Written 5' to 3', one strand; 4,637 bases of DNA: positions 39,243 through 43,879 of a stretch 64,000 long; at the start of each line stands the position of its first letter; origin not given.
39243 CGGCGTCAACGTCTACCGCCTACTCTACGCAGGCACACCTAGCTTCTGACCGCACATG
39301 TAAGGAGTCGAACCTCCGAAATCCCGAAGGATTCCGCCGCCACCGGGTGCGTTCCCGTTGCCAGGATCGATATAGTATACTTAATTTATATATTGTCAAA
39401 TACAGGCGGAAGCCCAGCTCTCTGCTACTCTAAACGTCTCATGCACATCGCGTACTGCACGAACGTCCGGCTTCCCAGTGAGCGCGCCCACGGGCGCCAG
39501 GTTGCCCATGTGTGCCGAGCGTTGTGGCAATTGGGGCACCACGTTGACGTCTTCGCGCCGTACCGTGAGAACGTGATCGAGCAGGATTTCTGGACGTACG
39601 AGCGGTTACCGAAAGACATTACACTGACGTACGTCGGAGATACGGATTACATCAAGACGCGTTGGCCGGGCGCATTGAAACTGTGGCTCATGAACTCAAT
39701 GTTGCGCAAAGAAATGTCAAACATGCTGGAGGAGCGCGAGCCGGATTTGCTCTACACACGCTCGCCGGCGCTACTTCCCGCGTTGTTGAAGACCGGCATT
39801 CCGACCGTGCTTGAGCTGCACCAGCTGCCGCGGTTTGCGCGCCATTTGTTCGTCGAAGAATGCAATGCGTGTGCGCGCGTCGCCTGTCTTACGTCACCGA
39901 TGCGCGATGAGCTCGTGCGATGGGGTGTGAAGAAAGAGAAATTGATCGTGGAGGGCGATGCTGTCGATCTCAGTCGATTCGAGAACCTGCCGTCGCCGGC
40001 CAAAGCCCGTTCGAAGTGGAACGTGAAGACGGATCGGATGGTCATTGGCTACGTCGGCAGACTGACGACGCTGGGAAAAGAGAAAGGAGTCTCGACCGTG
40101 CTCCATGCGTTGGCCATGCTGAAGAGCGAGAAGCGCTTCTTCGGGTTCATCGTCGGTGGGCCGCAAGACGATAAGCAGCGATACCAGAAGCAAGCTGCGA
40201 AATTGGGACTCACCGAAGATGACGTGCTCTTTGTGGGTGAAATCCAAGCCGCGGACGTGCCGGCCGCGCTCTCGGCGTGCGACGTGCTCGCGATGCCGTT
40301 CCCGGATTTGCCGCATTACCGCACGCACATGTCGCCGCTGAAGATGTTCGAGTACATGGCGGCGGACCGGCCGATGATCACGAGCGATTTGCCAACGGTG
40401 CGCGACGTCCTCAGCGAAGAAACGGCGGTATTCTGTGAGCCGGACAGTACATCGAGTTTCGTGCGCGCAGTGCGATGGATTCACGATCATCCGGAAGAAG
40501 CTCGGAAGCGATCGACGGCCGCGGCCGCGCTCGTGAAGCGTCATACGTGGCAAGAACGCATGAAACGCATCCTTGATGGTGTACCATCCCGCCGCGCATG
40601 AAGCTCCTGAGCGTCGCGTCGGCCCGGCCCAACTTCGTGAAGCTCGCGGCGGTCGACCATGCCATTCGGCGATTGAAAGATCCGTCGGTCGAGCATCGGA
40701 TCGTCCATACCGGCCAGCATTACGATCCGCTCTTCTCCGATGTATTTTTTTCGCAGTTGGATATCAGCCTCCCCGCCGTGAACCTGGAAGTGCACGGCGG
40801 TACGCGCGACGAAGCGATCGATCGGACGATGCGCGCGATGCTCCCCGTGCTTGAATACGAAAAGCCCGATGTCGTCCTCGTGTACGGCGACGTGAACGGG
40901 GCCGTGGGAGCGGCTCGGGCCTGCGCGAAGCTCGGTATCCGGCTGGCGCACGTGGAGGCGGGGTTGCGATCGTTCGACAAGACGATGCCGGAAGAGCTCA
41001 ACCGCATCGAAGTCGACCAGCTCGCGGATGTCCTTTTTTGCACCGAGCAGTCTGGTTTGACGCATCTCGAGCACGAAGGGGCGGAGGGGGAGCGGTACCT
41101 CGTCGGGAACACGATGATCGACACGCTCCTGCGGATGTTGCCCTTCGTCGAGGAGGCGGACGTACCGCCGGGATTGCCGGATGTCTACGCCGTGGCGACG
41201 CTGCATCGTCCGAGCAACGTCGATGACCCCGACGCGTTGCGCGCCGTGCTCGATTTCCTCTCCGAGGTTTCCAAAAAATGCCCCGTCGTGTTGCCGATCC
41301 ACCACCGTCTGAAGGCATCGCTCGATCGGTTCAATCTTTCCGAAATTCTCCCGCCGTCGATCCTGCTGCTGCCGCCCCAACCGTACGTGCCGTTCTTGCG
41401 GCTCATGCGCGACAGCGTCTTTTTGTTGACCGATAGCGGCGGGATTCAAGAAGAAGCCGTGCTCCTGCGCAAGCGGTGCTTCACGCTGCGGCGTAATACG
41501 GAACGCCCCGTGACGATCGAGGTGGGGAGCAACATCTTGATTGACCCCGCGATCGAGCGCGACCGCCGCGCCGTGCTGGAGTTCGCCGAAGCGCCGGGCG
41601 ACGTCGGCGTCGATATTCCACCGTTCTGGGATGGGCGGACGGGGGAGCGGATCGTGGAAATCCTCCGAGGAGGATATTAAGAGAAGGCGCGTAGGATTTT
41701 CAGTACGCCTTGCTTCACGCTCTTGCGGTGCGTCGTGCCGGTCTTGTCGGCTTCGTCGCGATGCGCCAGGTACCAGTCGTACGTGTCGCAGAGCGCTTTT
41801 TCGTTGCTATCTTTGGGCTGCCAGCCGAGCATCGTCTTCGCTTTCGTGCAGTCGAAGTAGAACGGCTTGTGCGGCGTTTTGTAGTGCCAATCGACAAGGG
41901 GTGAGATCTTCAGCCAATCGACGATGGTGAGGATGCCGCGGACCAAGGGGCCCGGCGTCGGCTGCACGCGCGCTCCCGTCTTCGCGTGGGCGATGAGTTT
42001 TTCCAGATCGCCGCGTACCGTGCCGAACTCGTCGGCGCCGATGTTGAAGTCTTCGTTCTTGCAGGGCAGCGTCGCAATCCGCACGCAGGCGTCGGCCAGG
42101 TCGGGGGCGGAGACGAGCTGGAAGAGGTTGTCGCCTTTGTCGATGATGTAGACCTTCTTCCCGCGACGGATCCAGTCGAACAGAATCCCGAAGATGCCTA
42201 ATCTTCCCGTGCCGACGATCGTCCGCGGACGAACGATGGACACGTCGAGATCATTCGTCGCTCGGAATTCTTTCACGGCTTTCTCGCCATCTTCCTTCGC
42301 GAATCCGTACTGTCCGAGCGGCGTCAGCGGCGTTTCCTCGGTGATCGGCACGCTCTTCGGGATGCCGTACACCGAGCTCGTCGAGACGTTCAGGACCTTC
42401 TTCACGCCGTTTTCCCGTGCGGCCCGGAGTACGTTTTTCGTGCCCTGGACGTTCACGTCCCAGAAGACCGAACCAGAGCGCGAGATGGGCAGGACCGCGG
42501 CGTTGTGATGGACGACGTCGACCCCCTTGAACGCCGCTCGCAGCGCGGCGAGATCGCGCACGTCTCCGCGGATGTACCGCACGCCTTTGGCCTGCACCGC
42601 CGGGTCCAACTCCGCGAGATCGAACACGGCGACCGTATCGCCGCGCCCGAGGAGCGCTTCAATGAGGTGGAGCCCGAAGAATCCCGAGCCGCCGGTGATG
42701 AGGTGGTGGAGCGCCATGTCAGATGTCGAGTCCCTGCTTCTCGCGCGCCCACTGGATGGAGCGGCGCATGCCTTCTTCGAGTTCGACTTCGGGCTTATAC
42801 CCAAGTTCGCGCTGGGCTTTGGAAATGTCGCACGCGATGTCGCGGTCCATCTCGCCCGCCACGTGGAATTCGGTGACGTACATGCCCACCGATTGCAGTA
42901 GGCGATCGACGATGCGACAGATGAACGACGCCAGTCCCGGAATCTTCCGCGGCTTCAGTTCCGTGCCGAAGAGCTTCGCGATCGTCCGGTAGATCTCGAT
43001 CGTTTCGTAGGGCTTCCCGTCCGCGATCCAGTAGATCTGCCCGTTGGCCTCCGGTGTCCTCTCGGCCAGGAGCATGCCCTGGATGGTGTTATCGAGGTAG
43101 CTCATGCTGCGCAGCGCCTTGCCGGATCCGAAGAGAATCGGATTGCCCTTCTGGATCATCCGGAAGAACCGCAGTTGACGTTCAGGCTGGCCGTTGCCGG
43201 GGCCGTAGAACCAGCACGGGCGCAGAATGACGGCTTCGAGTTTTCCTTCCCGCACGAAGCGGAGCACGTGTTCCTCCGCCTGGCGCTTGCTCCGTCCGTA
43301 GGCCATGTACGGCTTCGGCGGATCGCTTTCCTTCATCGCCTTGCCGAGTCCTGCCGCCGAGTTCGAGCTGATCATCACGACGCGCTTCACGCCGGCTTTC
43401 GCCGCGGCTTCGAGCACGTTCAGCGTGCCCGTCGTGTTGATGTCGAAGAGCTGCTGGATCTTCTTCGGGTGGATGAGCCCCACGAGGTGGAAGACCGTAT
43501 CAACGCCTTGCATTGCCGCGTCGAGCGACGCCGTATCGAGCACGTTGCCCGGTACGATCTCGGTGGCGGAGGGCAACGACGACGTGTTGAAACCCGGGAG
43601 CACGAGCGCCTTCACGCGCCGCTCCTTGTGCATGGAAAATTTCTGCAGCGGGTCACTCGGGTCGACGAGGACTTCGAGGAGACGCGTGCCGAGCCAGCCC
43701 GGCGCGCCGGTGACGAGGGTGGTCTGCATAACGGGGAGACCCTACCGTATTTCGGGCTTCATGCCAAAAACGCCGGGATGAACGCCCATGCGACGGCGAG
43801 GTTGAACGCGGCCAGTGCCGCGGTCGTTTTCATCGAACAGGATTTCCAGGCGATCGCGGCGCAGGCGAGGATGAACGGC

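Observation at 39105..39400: Orphan structured RNA gene of about 255 nt with its own promoter and terminator, class unrecognised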

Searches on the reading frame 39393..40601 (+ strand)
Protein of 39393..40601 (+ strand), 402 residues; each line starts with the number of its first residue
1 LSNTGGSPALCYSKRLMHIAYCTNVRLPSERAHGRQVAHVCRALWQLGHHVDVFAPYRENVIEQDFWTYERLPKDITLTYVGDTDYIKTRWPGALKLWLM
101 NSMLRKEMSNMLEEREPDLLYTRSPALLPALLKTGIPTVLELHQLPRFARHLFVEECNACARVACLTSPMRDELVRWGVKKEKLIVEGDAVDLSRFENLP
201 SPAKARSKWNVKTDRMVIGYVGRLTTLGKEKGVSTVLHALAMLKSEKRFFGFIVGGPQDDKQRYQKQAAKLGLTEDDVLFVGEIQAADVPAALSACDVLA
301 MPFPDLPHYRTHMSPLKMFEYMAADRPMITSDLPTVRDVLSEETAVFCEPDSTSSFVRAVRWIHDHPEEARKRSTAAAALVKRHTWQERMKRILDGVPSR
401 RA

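Call 7: search_protein_families(library=pfam, proteins=[window:39393-40601:+])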
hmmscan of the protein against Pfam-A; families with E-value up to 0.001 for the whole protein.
window:39393-40601:+ (402 aa): 5 families
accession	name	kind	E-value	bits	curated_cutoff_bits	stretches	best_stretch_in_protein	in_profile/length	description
PF13692.12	Glyco_trans_1_4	-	1.2e-20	74.7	27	1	217-364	3-140/142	Glycosyl transferases group 1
PF00534.26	Glycos_transf_1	-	9.9e-20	71.2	26.4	1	205-377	5-169/172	Glycosyl transferases group 1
PF13439.12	Glyco_transf_4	-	1.6e-13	51.5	28.5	1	34-195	5-170/170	Glycosyltransferase Family 4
PF13524.12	Glyco_trans_1_2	-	2e-12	47.7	25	1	250-395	15-144/144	Glycosyl transferase-like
PF13579.12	Glyco_trans_4_4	-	2.6e-08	34.8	29.7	1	34-186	4-154/158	Glycosyl transferase 4-like domain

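Call 66: list_cluster_members(proteins=[window:39441-40601:+, window:40598-41680:+, window:34904-35758:-, window:42719-43729:-])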
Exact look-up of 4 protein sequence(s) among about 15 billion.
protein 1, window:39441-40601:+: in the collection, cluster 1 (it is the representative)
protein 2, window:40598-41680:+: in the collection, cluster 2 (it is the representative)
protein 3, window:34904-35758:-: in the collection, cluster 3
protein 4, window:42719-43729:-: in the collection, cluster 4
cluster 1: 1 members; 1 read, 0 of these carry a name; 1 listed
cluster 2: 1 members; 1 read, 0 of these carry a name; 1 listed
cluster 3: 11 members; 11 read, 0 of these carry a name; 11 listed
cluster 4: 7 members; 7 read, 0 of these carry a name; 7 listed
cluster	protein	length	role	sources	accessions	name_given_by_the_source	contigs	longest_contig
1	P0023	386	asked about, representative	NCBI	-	-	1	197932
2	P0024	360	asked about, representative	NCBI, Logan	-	-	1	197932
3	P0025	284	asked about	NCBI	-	-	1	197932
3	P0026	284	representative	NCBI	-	-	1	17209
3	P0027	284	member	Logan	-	-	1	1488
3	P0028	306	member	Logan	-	-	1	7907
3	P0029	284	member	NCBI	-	-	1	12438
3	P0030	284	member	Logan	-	-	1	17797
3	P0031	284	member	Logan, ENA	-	-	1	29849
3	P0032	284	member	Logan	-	-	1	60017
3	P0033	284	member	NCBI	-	-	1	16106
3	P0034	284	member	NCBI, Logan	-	-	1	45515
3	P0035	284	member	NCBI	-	-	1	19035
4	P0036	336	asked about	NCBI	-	-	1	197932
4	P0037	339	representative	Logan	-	-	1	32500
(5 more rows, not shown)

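Call 68: find_encoding_contigs(protein=P0030, flank=7000, max_places=1)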
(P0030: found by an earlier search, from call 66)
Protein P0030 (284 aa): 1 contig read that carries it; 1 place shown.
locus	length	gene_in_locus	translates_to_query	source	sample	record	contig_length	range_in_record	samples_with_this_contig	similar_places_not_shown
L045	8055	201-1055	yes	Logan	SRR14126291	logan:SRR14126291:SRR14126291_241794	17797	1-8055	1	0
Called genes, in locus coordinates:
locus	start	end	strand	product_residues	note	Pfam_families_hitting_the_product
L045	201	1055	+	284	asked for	PF01209:Ubie_methyltran, PF03141:Methyltransf_29 (weak), PF13489:Methyltransf_23, PF05175:MTS, PF13847:Methyltransf_31, PF08241:Methyltransf_11, PF08242:Methyltransf_12, PF13649:Methyltransf_25, +3 more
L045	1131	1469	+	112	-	-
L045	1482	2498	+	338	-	PF01408:GFO_IDH_MocA, PF02894:GFO_IDH_MocA_C (weak), PF22725:GFO_IDH_MocA_C3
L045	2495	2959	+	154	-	PF25084:LbH_EIF2B (weak), PF25087:GMPPB_C (weak), PF00132:Hexapep, PF14602:Hexapep_2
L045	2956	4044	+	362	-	PF00155:Aminotran_1_2 (weak), PF01041:DegT_DnrJ_EryC1, PF01212:Beta_elim_lyase (weak), PF01053:Cys_Met_Meta_PP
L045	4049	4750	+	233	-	PF00535:Glycos_transf_2, PF13641:Glyco_tranf_2_3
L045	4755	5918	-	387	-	PF00535:Glycos_transf_2, PF04138:GtrA_DPMS_TM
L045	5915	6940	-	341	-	PF13439:Glyco_transf_4 (weak), PF00534:Glycos_transf_1, PF13692:Glyco_trans_1_4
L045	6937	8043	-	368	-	PF00534:Glycos_transf_1, PF13692:Glyco_trans_1_4, PF20706:GT4-conflict (weak), PF13524:Glyco_trans_1_2 (weak)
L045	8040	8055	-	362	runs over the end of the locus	PF13439:Glyco_transf_4 (weak), PF13579:Glyco_trans_4_4, PF20706:GT4-conflict, PF00534:Glycos_transf_1, PF13692:Glyco_trans_1_4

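Call 69: find_encoding_contigs(protein=P0033, flank=7000, max_places=1)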
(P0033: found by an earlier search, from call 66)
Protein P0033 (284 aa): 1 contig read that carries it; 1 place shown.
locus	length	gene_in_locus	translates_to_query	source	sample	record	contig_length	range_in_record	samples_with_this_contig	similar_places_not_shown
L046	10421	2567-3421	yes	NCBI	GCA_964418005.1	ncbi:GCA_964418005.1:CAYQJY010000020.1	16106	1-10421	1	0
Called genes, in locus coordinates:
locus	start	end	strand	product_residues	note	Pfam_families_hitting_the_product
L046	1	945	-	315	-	?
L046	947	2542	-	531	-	-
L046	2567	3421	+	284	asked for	PF01209:Ubie_methyltran, PF02353:CMAS (weak), PF05175:MTS, PF13489:Methyltransf_23, PF13847:Methyltransf_31, PF08241:Methyltransf_11, PF08242:Methyltransf_12, PF13649:Methyltransf_25, +4 more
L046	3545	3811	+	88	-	-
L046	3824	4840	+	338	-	PF01408:GFO_IDH_MocA, PF03447:NAD_binding_3 (weak), PF22725:GFO_IDH_MocA_C3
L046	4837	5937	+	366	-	PF01041:DegT_DnrJ_EryC1, PF01053:Cys_Met_Meta_PP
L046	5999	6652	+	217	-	PF00535:Glycos_transf_2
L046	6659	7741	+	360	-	PF21360:PylC-like_N (weak)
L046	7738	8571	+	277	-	PF01370:Epimerase, PF04321:RmlD_sub_bind (weak), PF07993:NAD_binding_4 (faint), PF01073:3Beta_HSD, PF16363:GDP_Man_Dehyd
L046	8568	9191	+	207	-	PF00702:Hydrolase, PF13419:HAD_2, PF13242:Hydrolase_like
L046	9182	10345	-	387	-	PF00535:Glycos_transf_2, PF04138:GtrA_DPMS_TM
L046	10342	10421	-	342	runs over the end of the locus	PF00534:Glycos_transf_1, PF13692:Glyco_trans_1_4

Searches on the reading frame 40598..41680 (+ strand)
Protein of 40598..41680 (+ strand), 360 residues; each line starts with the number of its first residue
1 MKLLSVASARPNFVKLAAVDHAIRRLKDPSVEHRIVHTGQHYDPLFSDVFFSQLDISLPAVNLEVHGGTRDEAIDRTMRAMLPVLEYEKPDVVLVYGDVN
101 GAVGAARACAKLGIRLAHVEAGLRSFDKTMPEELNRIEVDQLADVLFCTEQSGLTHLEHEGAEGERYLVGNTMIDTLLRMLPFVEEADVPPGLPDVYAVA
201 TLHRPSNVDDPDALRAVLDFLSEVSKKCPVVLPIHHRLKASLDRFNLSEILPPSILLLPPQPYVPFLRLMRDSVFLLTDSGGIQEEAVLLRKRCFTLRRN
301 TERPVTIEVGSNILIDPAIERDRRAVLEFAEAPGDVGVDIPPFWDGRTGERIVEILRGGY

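Call 7: search_protein_families(library=pfam, proteins=[window:40598-41680:+])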
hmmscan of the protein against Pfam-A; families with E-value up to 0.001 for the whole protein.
window:40598-41680:+ (360 aa): 1 family
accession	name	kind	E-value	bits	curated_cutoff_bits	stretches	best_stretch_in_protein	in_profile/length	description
PF02350.25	Epimerase_2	-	9.1e-84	281.7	30.6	1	27-357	5-347/347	UDP-N-acetylglucosamine 2-epimerase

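Call 10: find_encoding_contigs(protein=window:40598-41680:+, flank=10000, max_places=6)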
Protein window:40598-41680:+ (360 aa): 1 contig read that carries it; 1 place shown.
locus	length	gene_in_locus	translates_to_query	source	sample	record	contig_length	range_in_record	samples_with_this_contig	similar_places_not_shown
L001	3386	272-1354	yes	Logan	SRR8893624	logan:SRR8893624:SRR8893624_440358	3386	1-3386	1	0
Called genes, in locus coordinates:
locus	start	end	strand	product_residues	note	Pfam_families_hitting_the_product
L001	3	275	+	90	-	?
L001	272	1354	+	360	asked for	PF02350:Epimerase_2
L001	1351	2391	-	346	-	PF01073:3Beta_HSD, PF01370:Epimerase, PF02719:Polysacc_synt_2, PF04321:RmlD_sub_bind, PF05368:NmrA, PF13460:NAD_binding_10, PF16363:GDP_Man_Dehyd, PF07993:NAD_binding_4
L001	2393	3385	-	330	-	?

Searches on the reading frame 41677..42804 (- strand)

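Call 7: search_protein_families(library=pfam, proteins=[window:41677-42804:-])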
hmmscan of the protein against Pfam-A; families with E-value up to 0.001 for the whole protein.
window:41677-42804:- (375 aa): 8 families
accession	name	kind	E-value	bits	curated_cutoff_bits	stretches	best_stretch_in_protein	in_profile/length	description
PF01370.27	Epimerase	-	1.2e-39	136.6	20.9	1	35-256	2-240/240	NAD dependent epimerase/dehydratase family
PF16363.11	GDP_Man_Dehyd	-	1.1e-29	104.4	27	1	35-336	1-327/332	GDP-mannose 4,6 dehydratase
PF01073.25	3Beta_HSD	-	2.4e-25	89.6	22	1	35-241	1-226/280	3-beta hydroxysteroid dehydrogenase/isomerase family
PF13460.12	NAD_binding_10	-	3.7e-18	66.5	27.2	1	38-196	1-146/184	NAD(P)H-binding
PF07993.18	NAD_binding_4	-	6.2e-18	65.3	20.1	1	90-204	84-215/258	Male sterility protein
PF04321.23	RmlD_sub_bind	-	5.7e-14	52.3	27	1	35-249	4-202/287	RmlD substrate binding domain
PF02719.21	Polysacc_synt_2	-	8.8e-11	42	20.2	1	35-143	2-129/293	Polysaccharide biosynthesis protein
PF05368.20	NmrA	-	2e-07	31.3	27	1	35-138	6-103/298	NmrA-like family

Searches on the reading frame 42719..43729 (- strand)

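Call 64: search_protein_families(library=pfam, proteins=[window:42719-43729:-], max_evalue=0.00001)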
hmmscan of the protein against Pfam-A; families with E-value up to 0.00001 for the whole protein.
window:42719-43729:- (336 aa): 8 families
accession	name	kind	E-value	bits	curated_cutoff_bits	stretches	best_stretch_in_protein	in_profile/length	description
PF01370.27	Epimerase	-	1.5e-33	116.6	20.9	1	5-235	2-239/240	NAD dependent epimerase/dehydratase family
PF01073.25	3Beta_HSD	-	1.2e-28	100.4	22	1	5-260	1-274/280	3-beta hydroxysteroid dehydrogenase/isomerase family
PF16363.11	GDP_Man_Dehyd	-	1.6e-22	80.8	27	1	5-323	1-331/332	GDP-mannose 4,6 dehydratase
PF13460.12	NAD_binding_10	-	4e-15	56.6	27.2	1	50-180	33-152/184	NAD(P)H-binding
PF07993.18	NAD_binding_4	-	1.2e-11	44.7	20.1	1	64-190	77-224/258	Male sterility protein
PF02719.21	Polysacc_synt_2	-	1.9e-11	44.2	20.2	1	5-260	2-253/293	Polysaccharide biosynthesis protein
PF04321.23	RmlD_sub_bind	-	2.2e-08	34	27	1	93-177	73-154/287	RmlD substrate binding domain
PF05368.20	NmrA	-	6.8e-06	26.3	27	1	3-120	4-105/298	NmrA-like family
